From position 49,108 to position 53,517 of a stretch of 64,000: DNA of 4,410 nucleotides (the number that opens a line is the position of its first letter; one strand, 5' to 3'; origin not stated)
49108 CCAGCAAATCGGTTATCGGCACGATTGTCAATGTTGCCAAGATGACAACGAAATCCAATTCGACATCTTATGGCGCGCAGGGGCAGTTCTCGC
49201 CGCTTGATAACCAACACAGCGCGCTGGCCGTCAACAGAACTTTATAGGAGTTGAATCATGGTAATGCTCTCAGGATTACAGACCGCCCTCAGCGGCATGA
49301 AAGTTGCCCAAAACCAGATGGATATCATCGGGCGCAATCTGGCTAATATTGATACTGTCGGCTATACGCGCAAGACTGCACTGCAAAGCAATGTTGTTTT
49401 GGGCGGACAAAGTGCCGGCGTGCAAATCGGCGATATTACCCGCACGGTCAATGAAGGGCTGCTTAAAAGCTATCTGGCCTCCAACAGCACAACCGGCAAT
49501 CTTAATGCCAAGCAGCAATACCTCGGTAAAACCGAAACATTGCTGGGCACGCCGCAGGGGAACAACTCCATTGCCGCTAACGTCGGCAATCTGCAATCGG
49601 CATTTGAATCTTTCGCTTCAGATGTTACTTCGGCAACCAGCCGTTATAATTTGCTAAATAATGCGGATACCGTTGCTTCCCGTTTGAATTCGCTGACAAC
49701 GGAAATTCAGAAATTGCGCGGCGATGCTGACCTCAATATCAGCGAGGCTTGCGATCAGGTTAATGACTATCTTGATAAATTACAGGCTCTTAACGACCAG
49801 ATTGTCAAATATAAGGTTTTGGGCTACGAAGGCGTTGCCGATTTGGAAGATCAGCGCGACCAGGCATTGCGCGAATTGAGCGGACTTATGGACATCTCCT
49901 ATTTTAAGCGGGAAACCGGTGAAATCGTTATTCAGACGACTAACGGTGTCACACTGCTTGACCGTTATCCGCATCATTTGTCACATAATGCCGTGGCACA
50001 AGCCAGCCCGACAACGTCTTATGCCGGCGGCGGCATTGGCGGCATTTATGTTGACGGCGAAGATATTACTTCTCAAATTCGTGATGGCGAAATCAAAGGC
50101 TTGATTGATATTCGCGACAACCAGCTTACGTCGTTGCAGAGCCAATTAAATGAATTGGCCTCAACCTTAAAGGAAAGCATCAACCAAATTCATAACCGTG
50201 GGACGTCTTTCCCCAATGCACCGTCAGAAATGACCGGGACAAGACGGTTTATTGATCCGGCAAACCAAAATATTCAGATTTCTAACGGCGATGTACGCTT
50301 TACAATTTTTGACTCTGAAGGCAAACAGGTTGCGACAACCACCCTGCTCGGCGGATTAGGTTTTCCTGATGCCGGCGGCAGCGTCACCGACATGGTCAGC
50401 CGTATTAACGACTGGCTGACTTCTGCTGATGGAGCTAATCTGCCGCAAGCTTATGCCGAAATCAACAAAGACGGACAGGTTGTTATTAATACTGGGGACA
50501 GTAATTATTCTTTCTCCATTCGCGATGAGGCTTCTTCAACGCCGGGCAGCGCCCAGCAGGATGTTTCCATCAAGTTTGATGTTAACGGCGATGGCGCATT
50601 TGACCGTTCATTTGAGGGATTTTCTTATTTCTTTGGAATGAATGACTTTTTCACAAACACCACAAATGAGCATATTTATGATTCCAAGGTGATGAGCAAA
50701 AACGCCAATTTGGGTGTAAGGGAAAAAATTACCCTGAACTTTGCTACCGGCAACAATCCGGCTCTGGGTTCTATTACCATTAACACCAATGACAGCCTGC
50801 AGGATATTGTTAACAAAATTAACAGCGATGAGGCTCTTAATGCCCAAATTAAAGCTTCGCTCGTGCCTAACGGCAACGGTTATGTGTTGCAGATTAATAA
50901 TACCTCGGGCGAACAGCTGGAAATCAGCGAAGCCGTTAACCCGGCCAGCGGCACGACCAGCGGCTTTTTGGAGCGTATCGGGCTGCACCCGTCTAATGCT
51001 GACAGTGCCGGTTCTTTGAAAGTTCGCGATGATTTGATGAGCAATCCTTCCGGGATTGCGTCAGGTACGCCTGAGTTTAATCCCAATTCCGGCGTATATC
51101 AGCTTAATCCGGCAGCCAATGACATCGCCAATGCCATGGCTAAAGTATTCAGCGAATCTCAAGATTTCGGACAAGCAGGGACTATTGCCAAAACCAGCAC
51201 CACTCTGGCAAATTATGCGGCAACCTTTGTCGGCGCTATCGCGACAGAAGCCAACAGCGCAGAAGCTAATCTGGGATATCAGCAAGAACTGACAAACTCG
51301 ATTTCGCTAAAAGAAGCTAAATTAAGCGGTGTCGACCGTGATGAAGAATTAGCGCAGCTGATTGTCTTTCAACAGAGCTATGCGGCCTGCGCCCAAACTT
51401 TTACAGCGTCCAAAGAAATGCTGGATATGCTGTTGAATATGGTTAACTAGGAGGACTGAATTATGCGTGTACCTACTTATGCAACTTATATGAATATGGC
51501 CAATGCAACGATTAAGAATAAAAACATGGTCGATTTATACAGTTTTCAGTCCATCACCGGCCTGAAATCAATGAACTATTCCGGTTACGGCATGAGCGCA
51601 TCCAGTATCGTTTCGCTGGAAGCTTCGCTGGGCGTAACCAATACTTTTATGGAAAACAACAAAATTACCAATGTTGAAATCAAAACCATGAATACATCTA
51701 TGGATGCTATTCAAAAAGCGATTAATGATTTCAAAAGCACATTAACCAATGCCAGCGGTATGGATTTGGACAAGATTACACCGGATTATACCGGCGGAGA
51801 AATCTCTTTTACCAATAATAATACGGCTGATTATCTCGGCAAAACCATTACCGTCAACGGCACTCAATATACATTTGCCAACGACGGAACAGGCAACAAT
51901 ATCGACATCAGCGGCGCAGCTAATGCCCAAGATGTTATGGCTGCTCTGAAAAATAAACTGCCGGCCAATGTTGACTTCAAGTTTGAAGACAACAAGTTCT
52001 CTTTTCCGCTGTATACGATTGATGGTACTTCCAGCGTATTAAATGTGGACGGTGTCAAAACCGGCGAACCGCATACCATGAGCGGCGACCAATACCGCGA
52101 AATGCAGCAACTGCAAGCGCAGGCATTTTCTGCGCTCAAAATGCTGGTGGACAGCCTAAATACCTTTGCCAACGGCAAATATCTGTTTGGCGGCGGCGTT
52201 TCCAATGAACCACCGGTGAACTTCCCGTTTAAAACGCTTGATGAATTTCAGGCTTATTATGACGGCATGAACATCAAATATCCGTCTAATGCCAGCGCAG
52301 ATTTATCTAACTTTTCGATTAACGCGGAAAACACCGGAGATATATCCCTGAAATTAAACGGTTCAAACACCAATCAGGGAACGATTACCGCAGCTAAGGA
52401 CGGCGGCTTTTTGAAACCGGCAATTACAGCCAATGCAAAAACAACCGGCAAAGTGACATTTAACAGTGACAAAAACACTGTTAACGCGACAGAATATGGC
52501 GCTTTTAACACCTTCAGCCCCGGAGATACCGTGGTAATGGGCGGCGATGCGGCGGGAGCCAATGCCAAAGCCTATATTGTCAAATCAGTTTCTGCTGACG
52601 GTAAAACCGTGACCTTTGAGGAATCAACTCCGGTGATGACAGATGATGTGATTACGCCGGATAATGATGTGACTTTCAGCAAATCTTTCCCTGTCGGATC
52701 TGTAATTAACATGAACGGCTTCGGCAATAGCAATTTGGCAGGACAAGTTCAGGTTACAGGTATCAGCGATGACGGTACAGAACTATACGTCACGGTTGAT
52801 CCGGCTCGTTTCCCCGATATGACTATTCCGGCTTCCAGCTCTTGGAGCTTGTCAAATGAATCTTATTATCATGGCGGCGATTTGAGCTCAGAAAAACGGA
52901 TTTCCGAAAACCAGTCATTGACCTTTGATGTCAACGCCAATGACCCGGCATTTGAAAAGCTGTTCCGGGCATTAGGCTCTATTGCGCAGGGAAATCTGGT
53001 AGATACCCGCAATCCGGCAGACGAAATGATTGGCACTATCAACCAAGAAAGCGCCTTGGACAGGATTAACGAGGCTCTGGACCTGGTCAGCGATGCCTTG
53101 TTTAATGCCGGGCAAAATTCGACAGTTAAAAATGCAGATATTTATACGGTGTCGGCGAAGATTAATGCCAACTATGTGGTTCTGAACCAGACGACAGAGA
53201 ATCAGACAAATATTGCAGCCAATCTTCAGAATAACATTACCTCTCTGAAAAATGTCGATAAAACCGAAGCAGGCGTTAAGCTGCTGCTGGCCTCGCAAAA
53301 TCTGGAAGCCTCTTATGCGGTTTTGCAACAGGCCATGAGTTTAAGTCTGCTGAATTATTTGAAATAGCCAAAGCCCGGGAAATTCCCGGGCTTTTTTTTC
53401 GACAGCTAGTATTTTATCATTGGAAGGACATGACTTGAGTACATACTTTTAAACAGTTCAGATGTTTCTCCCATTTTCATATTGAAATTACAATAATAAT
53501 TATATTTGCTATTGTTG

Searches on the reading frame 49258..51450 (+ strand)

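Call 25: search_protein_families(library=ncbifam, proteins=[window:49258-51450:+], max_evalue=1e-20)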
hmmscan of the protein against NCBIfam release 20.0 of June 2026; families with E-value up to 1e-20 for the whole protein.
window:49258-51450:+ (730 aa): 1 family
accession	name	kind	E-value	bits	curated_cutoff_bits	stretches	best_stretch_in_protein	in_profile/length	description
TIGR02492.1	flgK_ends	equivalog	1.3e-83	281.8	170.75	1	5-353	1-352/437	flagellar hook-associated protein FlgK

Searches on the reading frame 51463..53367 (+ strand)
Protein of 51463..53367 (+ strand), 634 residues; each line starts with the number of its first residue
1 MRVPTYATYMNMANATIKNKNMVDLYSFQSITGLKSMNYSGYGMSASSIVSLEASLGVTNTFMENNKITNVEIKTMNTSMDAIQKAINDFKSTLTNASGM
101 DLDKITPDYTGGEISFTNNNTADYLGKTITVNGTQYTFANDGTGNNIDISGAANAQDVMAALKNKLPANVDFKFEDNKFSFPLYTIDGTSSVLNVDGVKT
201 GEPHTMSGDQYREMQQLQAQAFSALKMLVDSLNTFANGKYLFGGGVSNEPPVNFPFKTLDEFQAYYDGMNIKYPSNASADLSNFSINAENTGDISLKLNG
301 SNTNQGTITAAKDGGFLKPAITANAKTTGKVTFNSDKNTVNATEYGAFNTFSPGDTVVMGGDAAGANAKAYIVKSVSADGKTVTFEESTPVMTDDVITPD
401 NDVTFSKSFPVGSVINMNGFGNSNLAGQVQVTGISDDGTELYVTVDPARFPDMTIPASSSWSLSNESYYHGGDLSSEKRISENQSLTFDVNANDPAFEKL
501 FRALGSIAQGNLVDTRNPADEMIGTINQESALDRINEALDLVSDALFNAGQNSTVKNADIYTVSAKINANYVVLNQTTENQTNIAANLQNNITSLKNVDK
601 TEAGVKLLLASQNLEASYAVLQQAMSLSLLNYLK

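Call 25: search_protein_families(library=ncbifam, proteins=[window:51463-53367:+], max_evalue=1e-20)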
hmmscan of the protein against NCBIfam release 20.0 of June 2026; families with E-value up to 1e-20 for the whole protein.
window:51463-53367:+ (634 aa): 1 family
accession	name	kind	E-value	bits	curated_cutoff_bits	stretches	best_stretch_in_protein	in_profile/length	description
NF006489.0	PRK08913.1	equivalog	5.1e-32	111.5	217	1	211-634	104-303/303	flagellin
